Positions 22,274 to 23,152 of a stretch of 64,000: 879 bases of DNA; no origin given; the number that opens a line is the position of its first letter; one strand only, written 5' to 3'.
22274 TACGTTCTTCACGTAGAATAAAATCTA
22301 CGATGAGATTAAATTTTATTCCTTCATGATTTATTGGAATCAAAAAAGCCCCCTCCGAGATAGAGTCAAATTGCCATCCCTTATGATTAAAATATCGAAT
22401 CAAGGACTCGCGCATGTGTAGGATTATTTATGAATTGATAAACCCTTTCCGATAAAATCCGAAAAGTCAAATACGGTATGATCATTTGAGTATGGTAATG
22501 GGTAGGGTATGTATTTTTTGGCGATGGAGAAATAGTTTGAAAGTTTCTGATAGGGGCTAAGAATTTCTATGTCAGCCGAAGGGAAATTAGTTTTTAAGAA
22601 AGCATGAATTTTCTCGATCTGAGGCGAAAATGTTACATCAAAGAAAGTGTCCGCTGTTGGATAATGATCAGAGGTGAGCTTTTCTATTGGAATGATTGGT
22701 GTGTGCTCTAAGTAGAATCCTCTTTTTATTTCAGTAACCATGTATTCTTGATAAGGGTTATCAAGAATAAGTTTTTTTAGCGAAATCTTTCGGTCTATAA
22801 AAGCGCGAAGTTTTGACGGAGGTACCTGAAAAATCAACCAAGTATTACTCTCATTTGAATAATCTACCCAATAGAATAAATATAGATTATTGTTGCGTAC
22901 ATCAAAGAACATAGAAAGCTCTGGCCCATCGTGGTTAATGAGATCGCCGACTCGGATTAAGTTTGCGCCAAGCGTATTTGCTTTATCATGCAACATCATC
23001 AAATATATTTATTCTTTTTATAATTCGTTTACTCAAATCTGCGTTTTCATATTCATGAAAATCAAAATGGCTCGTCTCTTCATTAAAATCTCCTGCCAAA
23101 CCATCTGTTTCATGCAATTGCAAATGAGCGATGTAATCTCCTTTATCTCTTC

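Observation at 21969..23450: AT-rich islet of three overlapping small ORFs between kynA and the ECF sigma gene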

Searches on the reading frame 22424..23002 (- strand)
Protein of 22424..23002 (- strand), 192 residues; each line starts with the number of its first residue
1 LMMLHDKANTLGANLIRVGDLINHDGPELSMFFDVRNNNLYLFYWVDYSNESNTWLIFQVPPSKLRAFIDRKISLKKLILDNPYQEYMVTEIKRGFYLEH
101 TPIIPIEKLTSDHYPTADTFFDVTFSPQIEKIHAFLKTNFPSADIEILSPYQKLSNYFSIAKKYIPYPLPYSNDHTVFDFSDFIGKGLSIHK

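Call 3: search_protein_families(library=pfam, proteins=[window:22424-23002:-], max_evalue=1)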
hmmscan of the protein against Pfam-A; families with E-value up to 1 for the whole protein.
window:22424-23002:- (192 aa): 1 family
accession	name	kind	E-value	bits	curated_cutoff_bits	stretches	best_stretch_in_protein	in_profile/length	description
PF20215.3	DUF6575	-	0.00038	20.4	26.6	1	25-95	23-90/218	Family of unknown function (DUF6575)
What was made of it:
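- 22424..22999 (-): Gene B, about 191 aa, overlapping A by 14 nt. It is a shortened PD-T4-10B-like protein: a conserved N-domain plus a short variable tail. Weak DUF6575 match below the cut-off (call 3).
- On DUF6575 (PF20215) for protein B: The window's B scores 20.4 bits against 26.6 (call 3).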

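Call 4: search_protein_families(library=padloc, proteins=[window:22424-23002:-], max_evalue=1)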
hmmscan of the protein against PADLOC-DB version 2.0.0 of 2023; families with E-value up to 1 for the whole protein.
window:22424-23002:- (192 aa): 2 families
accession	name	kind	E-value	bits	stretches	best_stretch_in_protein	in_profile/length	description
PDLC04024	PD-T4-10_B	-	7.6e-17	59.7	1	14-124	16-123/353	-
PDLC04026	PD-T4-10_B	-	2.8e-06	24.9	1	16-82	18-83/367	-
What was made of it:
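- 22424..22999 (-): PADLOC PDLC04024, E 7.6e-17, but only profile positions 16-123 of 353 (call 4).
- B matches PD-T4-10_B at E 7.6e-17 over the N-terminal third (call 4).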

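Call 5: search_protein_families(library=ncbifam, proteins=[window:22424-23002:-], max_evalue=1)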
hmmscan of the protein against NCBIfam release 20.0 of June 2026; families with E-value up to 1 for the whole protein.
window:22424-23002:- (192 aa): 0 families

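Call 10: find_homologous_proteins(query=window:22424-23002:-, max_evalue=0.001)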
Query window:22424-23002:- (192 aa): 2 proteins with E <= 0.001 among 35 candidates.
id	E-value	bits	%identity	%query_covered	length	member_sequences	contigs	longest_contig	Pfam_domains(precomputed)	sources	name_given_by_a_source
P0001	2.1e-124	431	100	99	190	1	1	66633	-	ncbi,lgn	-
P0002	2.8e-37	147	45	89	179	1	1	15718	-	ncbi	ncbi:MAG: hypothetical protein ACRCYO_06335 [Bacteroidia bacterium]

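Call 25: search_protein_representatives(alignment_id=A1)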
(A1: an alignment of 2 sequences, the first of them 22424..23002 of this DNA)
Query: 2 sequences, 204 profile positions. Proteins with E-value up to 0.001 (for the whole library): 788; up to 1e-10: 275; up to 1e-30: 2. The best 150 are listed.
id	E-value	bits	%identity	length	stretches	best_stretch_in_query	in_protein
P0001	1.3e-111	387.6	-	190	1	3-195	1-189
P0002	8.9e-102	355.5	-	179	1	22-204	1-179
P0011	4.5e-26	108.2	-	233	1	12-169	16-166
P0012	1.9e-25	106.2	-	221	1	5-155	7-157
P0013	6.8e-25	104.4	-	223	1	12-137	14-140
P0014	9.6e-25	103.9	-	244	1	6-154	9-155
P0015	6.4e-24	101.2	-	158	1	6-142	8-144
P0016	1.1e-23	100.5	-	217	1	4-137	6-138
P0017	2.2e-23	99.4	-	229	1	8-176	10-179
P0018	3.2e-23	98.9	-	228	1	4-154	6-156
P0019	1.5e-22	96.7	-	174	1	12-138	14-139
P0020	1.6e-22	96.7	-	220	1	6-160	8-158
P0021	2.0e-22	96.3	-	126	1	10-123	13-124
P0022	2.6e-22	96.0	-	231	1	11-155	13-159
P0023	2.8e-22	95.9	-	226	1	6-136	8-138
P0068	2.0e-17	80.0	-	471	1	14-124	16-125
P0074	3.3e-17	79.3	-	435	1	15-149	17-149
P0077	8.9e-17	77.9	-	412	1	14-138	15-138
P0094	9.8e-16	74.5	-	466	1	16-135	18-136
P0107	2.9e-15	73.0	-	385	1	13-123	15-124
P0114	6.8e-15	71.7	-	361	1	15-121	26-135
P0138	5.7e-14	68.7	-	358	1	14-126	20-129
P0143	8.2e-14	68.2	-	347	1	14-130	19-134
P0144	8.9e-14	68.1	-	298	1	12-124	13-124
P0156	2.1e-13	66.9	-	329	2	11-124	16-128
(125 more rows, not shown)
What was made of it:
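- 22424..22999 (-): 788 representative clusters share the N-domain (call 25).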

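Call 28: search_protein_families(library=pfam, alignment_id=A3, max_evalue=0.001)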
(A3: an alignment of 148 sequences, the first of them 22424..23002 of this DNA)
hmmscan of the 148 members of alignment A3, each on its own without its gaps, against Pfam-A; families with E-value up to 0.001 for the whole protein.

A. member 1, window:22424-23002:- (192 aa): 1 family
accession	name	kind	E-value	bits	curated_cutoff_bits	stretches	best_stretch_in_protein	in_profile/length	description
PF20215.3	DUF6575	-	0.00038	20.4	26.6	1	25-95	23-90/218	Family of unknown function (DUF6575)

B. families by the number of members that match (of 148 scanned): 4 families
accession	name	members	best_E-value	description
PF20215.3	DUF6575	74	2.8e-13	Family of unknown function (DUF6575)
PF25734.1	RelB_like_antitoxin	1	8.2e-11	Putative antitoxin family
PF18506.7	RelB-like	1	2.8e-07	RelB Antitoxin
PF00078.32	RVT_1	1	6.4e-05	Reverse transcriptase (RNA-dependent DNA polymerase)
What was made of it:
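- On DUF6575 (PF20215) for protein B: 74 of 148 family members match at E up to 1e-3 (call 28).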

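Call 35: predict_structure(alignment_id=A3)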
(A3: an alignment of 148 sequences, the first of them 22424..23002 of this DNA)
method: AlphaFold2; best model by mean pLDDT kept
length: 192 residues; sequences in the alignment: 148
mean_pLDDT: 81.8   pTM: 0.72
mean pLDDT of the five models: 81.8, 80.7, 80.6, 79.8, 79.2
residues with pLDDT >= 90: 117; 70-90: 16; 50-70: 36; < 50: 23
segments of 3 or more residues with pLDDT < 50: 1-5, 165-172, 177-179, 186-189
pLDDT, mean of each block of 10 residues (from residue 1): 51 91 97 95 96 96 97 97 93 91 91 95 98 96 65 61 52 51 49 41
secondary structure, 60 per line:
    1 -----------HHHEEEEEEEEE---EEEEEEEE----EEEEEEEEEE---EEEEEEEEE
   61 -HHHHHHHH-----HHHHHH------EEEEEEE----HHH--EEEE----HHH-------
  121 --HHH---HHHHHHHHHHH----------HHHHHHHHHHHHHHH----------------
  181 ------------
elements in order: E15-23 E27-34 E39-48 E52-60 H62-69 H75-80 E87-93 E103-106 H129-139 H150-164
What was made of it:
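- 22583..22969 (-): B N-domain ('BN', residues about 12-140 of the 192-aa frame). It is a confidently modelled beta-meander plus helices. Near-invariant residues are D20, G26, P27, L29, W45, D47, N53, R54, W55, P110, Y113 and P115. AF2 model with pLDDT above 90 over this range (call 35).
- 22427..22582 (-): B C-terminal tail (residues 141-192). It is modelled at low confidence, and across the family it is hypervariable, polar and usually basic. pLDDT 41-65 (call 35).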

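Call 39: fold_search(model_id=the predicted structure, library=pdb)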
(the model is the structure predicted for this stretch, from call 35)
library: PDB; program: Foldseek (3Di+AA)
matches with E <= 10: 198; with E <= 0.001: 0
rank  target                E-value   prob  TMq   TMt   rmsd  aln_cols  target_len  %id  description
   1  9oz8_C                1.7e-01  0.08  0.14  0.05  17.7       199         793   10  Cryo-EM structure of chicken NEL dimer bound with one human NICOL. (released 2026-02-25)
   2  9oz8_B                3.7e-01  0.05  0.15  0.05  17.5       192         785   12  Cryo-EM structure of chicken NEL dimer bound with one human NICOL. (released 2026-02-25)
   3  3uo8_B                8.9e-01  0.06  0.15  0.09  16.2       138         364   11  Crystal structure of the MALT1 paracaspase (P1 form) (released 2011-12-21)
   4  6a3g_D                9.5e-01  0.02  0.14  0.09  18.5       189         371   13  Levoglucosan dehydrogenase, complex with NADH (released 2018-09-26)
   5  2uur                  1.2e+00  0.07  0.16  0.15  13.0       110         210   13  N-terminal NC4 domain of collagen IX (released 2007-06-05)
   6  6uxd_B                1.4e+00  0.25  0.27  0.26  10.6        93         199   11  2.0A resolution structure of the hypothetical protein CT021 from Chlamydia trachomatis (released 2020-11-11)
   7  1z78                  1.4e+00  0.11  0.19  0.18  12.7       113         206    9  Crystal Structure of the Thrombospondin-1 N-terminal domain (released 2006-01-17)
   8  5e1l                  1.5e+00  0.06  0.16  0.17  11.4        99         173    8  Structural and functional analysis of the E. coli FtsZ interacting protein, ZapC, reveals insight into molecular propert (released 2015-12-23)
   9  2ofr                  1.6e+00  0.03  0.18  0.18  17.2       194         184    7  1.00 A Crystal Structure Of V36A/D129A/L130A Mutant of Nitrophorin 4 From Rhodnius Prolixus Complexed With Nitric Oxide  (released 2008-01-08)
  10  2ouh_A                1.7e+00  0.13  0.18  0.17  11.0        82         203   11  Crystal structure of the Thrombospondin-1 N-terminal domain in complex with fractionated Heparin DP10 (released 2008-01-08)
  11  2erf                  1.7e+00  0.05  0.16  0.15  13.9       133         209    8  Crystal Structure of the Thrombospondin-1 N-terminal Domain at 1.45A Resolution (released 2006-01-17)
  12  5m6j                  1.7e+00  0.03  0.17  0.17  13.9       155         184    8  Crystal structure of nitrophorin 7 E27V mutant from Rhodnius prolixus (released 2017-12-20)
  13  7tmu_A                2.1e+00  0.06  0.20  0.25  14.6       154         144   14  Crystal Structure of the Protein of Unknown Function YPO0625 from Yersinia pestis (released 2022-02-02)
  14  5mvz_U                2.2e+00  0.04  0.17  0.22  12.5       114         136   10  Fab 4AB007 bound to Interleukin-1-beta (released 2017-02-15)
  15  3rpx_B                2.3e+00  0.08  0.24  0.29   8.2       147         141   12  Crystal structure of complement component 1, q subcomponent binding protein, C1QBP (released 2011-05-11)
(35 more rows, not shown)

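Call 44: search_protein_families(library=padloc, proteins=[P0068, P0074, P0077, P0094, P0107, P0114, P0138, P0143, P0156, P0144], max_evalue=0.01)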
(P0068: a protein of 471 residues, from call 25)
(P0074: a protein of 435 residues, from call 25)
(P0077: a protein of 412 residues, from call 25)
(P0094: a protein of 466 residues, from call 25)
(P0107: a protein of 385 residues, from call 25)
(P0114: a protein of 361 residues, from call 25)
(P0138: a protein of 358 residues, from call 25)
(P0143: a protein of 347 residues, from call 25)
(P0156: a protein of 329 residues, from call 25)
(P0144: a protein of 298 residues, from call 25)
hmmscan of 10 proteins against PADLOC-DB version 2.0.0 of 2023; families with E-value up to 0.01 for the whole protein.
P0068 (471 aa): 2 families
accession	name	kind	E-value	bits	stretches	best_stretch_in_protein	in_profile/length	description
PDLC04024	PD-T4-10_B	-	1.3e-28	98.4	1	1-132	1-131/353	-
PDLC04026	PD-T4-10_B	-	3.4e-10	37.8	1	8-88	8-88/367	-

P0074 (435 aa): 2 families
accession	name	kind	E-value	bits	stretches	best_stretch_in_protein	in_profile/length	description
PDLC04024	PD-T4-10_B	-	2.7e-29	100.7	1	1-152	1-152/353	-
PDLC04026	PD-T4-10_B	-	1.8e-08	32.1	1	18-129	18-141/367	-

P0077 (412 aa): 4 families
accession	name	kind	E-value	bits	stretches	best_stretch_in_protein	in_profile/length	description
PDLC04024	PD-T4-10_B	-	3.3e-27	93.9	1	12-127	13-126/353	-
PDLC04026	PD-T4-10_B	-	5.9e-10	37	1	15-130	16-142/367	-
PDLC04747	PDC-M63B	-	0.001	16.4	1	244-317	155-225/309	-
PDLC04749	PDC-M63B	-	0.0012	16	1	235-317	143-222/309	-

P0094 (466 aa): 2 families
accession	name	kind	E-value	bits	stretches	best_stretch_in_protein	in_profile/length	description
PDLC04024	PD-T4-10_B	-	8.5e-29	99.1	1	1-138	1-136/353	-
PDLC04026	PD-T4-10_B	-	6.2e-09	33.6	1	16-94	16-94/367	-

P0107 (385 aa): 44 families (the best 25 are shown)
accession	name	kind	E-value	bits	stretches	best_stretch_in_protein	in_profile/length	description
PDLC03783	Drt8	-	8e-73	244.4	1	182-385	2-198/493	DRT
PDLC04024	PD-T4-10_B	-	6e-34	116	1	1-135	1-133/353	-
PDLC03759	RT_UG21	-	3e-26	90.2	1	199-385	19-204/503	DRT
PDLC03761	RT_UG23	-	2.4e-19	67.3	1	187-385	7-201/489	DRT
PDLC03756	RT_UG19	-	3e-19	67.5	1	226-385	51-214/562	DRT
PDLC03758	RT_UG20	-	6.8e-18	63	1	225-384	53-206/511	DRT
PDLC03760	RT_UG22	-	2.5e-17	61.1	1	200-385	23-179/476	DRT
PDLC03771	RT_UG32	-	1.1e-15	55.3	1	235-384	81-223/521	DRT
PDLC03785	RT_UG9_large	-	1.2e-12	44.9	1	229-385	287-440/772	DRT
PDLC04026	PD-T4-10_B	-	1.3e-11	42.4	1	13-83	13-83/367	-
PDLC03772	RT_UG33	-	2.2e-09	34.8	1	208-385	29-196/490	DRT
PDLC03749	RT_UG13a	-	3.4e-09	34.2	1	207-347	43-183/589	DRT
PDLC03753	Drt5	-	4.6e-09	33.9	1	238-372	53-178/482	DRT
PDLC01136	RT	-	6.6e-08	30.3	1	226-381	49-185/263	RT (reverse transcriptase)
PDLC03786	RT_UG9_small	-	6.9e-08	29.8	1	218-363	45-185/541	DRT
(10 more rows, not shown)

P0114 (361 aa): 3 families
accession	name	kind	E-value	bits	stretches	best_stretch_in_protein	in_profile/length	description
PDLC04024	PD-T4-10_B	-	2.4e-74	248.9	1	10-359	1-345/353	-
PDLC04026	PD-T4-10_B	-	5.5e-38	129.3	2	147-357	150-355/367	-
PDLC04025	PD-T4-10_B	-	6.1e-27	92.8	1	151-352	30-226/244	-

P0138 (358 aa): 3 families
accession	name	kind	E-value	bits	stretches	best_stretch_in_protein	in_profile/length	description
PDLC04024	PD-T4-10_B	-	6.5e-76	254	1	8-357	4-345/353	-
PDLC04026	PD-T4-10_B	-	2.7e-42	143.4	1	18-355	14-355/367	-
PDLC04025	PD-T4-10_B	-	1.3e-19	68.7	1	137-247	20-128/244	-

P0143 (347 aa): 3 families
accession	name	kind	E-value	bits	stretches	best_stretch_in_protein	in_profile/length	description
PDLC04024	PD-T4-10_B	-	3.7e-75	251.6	1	4-345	1-344/353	-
PDLC04026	PD-T4-10_B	-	2.3e-31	107.5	2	134-344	148-355/367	-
PDLC04025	PD-T4-10_B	-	1.5e-23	81.7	1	136-343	26-230/244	-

P0156 (329 aa): 3 families
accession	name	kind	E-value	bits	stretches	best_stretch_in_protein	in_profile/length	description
PDLC04024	PD-T4-10_B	-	8.4e-63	210.9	1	18-326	15-343/353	-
PDLC04026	PD-T4-10_B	-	7.9e-21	72.8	2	21-91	18-88/367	-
PDLC04025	PD-T4-10_B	-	2.4e-12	45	1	136-322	27-227/244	-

P0144 (298 aa): 2 families
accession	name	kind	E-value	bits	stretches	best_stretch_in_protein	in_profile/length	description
PDLC04024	PD-T4-10_B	-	6.9e-29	99.4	1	17-147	18-146/353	-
PDLC04026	PD-T4-10_B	-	4.4e-08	30.9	1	19-126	20-138/367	-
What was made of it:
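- On PD-T4-10 defence/TA system: Genuine full-length members (P0114, P0138, P0143, P0156) match positions 1-345 (call 44).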

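Call 45: find_encoding_contigs(protein=P0107, flank=5000, max_places=3)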
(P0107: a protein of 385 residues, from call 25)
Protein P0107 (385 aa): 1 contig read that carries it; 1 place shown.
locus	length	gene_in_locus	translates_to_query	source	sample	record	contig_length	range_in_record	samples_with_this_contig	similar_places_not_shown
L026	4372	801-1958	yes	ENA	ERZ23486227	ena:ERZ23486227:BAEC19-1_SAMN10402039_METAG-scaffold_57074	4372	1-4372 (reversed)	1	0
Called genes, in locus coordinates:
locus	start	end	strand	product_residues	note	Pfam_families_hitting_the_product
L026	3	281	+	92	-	?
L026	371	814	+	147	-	-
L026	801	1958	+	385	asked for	-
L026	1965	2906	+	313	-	-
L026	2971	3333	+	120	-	-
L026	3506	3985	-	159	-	PF16697:Yop-YscD_cpl, PF00498:FHA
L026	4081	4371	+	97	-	?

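Call 46: find_encoding_contigs(protein=P0138, flank=5000, max_places=3)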
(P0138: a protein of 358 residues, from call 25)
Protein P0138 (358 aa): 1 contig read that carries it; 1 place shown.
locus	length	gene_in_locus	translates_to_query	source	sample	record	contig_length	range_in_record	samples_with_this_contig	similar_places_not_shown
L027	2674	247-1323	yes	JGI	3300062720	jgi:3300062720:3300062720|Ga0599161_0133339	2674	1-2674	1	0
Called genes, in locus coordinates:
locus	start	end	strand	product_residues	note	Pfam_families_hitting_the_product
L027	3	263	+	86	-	?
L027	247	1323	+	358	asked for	PF20215:DUF6575 (weak)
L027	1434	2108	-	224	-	PF08332:CaMKII_AD, PF13474:SnoaL_3, PF14534:DUF4440, PF12680:SnoaL_2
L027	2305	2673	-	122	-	?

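Call 50: find_encoding_contigs(protein=P0068, flank=5000, max_places=3)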
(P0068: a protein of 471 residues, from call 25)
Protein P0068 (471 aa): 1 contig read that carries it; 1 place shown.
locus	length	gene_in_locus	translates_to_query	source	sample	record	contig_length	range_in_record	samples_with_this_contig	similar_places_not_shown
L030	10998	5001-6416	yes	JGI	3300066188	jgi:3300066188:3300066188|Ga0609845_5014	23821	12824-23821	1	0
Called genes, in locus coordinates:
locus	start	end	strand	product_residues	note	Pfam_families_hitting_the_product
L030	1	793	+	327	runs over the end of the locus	-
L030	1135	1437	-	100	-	PF01381:HTH_3 (weak)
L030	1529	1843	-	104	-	PF05015:HigB-like_toxin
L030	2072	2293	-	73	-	PF04002:RadC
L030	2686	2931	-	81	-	PF01934:HepT-like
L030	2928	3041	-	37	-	-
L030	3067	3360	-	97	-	PF01909:NTP_transf_2, PF18765:Polbeta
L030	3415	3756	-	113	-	PF04002:RadC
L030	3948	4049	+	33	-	-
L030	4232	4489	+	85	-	PF01381:HTH_3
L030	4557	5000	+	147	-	-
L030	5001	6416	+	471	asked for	-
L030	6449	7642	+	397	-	-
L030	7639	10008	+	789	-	-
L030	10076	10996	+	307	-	?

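Call 52: search_protein_families(library=padloc, proteins=[L030:6449-7642:+, L030:7639-10008:+, L026:1965-2906:+, L026:2971-3333:+, L030:5001-6416:+], max_evalue=0.01)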
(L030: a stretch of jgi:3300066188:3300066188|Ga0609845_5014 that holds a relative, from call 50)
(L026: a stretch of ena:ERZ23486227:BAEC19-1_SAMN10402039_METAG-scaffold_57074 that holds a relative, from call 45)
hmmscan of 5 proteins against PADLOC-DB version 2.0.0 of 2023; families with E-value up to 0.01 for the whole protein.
L030:6449-7642:+ (397 aa): 1 family
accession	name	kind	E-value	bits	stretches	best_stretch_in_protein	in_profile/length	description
PDLC04764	PDC-M65A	-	1.1e-103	345.2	1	2-394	2-394/398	-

L030:7639-10008:+ (789 aa): 1 family
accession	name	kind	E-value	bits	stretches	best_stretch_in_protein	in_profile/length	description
PDLC04765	PDC-M65B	-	4e-238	790.5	1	1-769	1-758/763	-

L026:1965-2906:+ (313 aa): 43 families (the best 25 are shown)
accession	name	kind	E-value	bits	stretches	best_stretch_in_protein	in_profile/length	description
PDLC03783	Drt8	-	1.7e-56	190.6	1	1-308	202-489/493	DRT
PDLC03759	RT_UG21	-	2.8e-19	67.2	1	3-233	210-423/503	DRT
PDLC03760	RT_UG22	-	1.7e-16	58.4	1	2-233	184-405/476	DRT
PDLC03771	RT_UG32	-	3.3e-14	50.4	1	1-218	228-410/521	DRT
PDLC03758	RT_UG20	-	3.2e-13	47.6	1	1-299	211-503/511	DRT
PDLC03761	RT_UG23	-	2.8e-12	43.9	2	3-67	207-270/489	DRT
PDLC02180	Drt4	-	1.1e-11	42.2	1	2-83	215-295/532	-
PDLC03756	RT_UG19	-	1.2e-11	42.4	1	2-193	219-376/562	DRT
PDLC03785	RT_UG9_large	-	4.4e-11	39.8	1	2-88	445-529/772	DRT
PDLC03752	Drt4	-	1.4e-10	39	1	2-90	203-281/467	DRT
PDLC03786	RT_UG9_small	-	5.1e-10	36.8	1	1-87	222-304/541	DRT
PDLC03773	RT_UG34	-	2.1e-09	34.8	1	2-85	231-317/512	DRT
PDLC02178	Drt4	-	1e-08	32.6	1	3-99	224-304/506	-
PDLC03748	Drt6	-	2.4e-08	31.3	1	12-82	207-276/511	DRT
PDLC02179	Drt4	-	2.6e-08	31.3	1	14-77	218-280/542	-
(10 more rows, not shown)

L026:2971-3333:+ (120 aa): 0 families

L030:5001-6416:+ (471 aa): 2 families
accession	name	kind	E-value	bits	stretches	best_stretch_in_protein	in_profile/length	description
PDLC04024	PD-T4-10_B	-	1.3e-28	98.4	1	1-132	1-131/353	-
PDLC04026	PD-T4-10_B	-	3.4e-10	37.8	1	8-88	8-88/367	-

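Call 53: search_protein_families(library=pfam, proteins=[L030:6449-7642:+, L030:7639-10008:+, L026:1965-2906:+, L026:2971-3333:+, L030:5001-6416:+], max_evalue=0.01)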
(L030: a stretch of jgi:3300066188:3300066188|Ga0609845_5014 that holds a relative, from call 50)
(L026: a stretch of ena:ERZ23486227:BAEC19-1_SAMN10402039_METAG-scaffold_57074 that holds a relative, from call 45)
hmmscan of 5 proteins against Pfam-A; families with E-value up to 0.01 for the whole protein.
L030:6449-7642:+ (397 aa): 0 families

L030:7639-10008:+ (789 aa): 0 families

L026:1965-2906:+ (313 aa): 1 family
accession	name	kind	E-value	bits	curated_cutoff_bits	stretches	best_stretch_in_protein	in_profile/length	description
PF00078.32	RVT_1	-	0.00062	20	29.6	1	12-58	146-191/205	Reverse transcriptase (RNA-dependent DNA polymerase)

L026:2971-3333:+ (120 aa): 0 families

L030:5001-6416:+ (471 aa): 0 families

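Call 79: list_cluster_members(proteins=[P0001, P0003, P0007])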
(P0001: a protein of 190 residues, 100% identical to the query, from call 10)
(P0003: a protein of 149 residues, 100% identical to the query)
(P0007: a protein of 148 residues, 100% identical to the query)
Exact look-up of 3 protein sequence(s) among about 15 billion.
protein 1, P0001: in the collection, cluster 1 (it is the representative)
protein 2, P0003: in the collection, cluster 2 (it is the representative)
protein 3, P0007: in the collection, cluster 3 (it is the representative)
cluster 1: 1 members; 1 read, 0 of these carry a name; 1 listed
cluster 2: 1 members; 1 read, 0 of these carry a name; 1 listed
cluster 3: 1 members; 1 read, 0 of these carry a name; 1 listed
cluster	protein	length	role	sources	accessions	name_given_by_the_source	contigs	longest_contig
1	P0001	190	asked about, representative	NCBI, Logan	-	-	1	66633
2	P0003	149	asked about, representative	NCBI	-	-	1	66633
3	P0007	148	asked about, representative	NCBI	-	-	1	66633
